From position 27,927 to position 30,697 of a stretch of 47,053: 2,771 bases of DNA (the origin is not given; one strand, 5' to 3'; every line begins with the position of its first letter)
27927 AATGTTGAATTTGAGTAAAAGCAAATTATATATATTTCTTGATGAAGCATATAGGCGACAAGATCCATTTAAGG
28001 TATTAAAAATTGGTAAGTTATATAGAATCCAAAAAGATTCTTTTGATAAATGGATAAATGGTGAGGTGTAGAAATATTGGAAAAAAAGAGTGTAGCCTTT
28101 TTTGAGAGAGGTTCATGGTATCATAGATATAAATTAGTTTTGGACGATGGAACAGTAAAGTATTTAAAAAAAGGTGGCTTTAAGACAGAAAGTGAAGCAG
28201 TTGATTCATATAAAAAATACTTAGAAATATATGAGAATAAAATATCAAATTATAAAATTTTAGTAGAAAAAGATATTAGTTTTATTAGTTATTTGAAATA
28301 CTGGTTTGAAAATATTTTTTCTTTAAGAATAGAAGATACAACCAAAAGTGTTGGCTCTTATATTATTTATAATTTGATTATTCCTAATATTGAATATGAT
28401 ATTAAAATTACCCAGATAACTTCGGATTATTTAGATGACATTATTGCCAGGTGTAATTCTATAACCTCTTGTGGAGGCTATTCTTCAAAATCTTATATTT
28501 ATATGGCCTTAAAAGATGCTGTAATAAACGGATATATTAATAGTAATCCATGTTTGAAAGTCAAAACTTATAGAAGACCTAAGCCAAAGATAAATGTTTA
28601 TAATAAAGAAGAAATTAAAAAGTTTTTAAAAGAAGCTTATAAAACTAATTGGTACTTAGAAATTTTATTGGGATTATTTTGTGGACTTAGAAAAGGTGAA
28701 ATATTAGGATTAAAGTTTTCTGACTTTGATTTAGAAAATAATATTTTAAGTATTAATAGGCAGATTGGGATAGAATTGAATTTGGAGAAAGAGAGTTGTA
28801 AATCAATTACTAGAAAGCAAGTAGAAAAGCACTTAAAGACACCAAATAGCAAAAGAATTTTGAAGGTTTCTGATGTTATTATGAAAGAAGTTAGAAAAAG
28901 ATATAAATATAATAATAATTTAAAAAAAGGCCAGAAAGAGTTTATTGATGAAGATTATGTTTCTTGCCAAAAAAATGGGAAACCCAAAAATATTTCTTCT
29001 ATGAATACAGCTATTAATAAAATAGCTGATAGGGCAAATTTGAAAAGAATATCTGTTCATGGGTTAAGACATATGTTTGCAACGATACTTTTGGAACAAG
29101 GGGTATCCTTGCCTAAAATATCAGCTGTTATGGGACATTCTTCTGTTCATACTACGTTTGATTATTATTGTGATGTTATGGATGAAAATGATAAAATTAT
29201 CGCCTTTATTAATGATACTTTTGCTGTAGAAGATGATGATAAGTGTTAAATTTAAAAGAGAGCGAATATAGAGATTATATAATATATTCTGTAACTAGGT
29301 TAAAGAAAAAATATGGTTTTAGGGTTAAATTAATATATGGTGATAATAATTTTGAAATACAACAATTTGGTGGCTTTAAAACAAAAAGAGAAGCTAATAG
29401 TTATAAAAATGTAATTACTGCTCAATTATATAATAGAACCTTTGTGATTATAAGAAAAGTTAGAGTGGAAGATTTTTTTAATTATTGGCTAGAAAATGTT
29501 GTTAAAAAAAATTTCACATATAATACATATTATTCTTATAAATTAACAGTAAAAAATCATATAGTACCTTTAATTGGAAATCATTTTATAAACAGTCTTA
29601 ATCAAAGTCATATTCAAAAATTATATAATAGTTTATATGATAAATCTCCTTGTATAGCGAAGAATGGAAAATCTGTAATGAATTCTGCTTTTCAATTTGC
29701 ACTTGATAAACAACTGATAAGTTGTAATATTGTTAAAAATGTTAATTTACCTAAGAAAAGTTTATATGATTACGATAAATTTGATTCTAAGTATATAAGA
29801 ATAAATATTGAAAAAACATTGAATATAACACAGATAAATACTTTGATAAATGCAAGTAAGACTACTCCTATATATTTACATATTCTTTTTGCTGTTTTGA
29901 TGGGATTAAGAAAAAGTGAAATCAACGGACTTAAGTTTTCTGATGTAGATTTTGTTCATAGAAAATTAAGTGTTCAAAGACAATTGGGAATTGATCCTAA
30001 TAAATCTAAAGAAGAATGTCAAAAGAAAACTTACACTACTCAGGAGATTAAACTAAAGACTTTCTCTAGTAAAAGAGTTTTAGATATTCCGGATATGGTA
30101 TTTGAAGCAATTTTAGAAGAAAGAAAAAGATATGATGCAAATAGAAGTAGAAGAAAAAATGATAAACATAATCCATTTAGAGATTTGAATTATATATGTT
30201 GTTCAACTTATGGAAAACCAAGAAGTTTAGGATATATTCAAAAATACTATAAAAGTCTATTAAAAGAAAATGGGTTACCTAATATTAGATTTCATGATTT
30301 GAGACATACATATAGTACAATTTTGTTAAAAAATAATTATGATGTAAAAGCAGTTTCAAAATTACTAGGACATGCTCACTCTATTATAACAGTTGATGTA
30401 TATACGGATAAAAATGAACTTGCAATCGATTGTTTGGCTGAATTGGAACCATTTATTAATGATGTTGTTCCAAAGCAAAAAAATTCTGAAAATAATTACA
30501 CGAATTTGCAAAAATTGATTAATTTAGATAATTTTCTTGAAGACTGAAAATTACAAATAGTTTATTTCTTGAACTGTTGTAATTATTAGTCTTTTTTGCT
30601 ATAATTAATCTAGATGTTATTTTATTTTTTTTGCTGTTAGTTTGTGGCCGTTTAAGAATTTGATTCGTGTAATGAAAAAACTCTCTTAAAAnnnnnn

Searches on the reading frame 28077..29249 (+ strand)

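Call 6: search_protein_families(library=pfam, proteins=[window:28077-29249:+], max_evalue=0.001)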
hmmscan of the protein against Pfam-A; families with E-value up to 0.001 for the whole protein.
window:28077-29249:+ (390 aa): 2 families
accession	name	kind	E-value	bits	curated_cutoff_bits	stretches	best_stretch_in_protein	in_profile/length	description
PF00589.27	Phage_integrase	-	1.6e-24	87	27.1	1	177-368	5-169/172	Phage integrase family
PF14657.12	Arm-DNA-bind_4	-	9.8e-05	22.3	22.3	1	14-56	2-42/47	Arm DNA-binding domain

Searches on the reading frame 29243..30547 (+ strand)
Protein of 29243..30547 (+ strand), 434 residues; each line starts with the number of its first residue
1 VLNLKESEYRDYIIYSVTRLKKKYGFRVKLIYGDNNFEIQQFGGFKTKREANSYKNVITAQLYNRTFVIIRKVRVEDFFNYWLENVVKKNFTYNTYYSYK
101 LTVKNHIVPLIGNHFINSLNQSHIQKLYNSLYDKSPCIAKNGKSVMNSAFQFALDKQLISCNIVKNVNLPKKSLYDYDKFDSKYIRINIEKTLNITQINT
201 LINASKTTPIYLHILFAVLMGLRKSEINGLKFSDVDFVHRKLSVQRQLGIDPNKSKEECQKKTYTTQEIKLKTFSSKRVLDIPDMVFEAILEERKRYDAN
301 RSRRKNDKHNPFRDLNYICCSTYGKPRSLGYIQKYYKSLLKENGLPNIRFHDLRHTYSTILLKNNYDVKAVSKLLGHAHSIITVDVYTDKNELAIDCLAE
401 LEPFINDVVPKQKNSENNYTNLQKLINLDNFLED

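Call 6: search_protein_families(library=pfam, proteins=[window:29243-30547:+], max_evalue=0.001)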
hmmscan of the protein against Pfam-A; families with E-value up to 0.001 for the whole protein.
window:29243-30547:+ (434 aa): 2 families
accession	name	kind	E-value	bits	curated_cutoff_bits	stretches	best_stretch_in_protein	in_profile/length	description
PF00589.27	Phage_integrase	-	3.9e-23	82.5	27.1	1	193-391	3-169/172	Phage integrase family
PF14659.12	Phage_int_SAM_3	-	2.9e-13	50.3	22.6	1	75-131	2-57/58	Phage integrase, N-terminal SAM-like domain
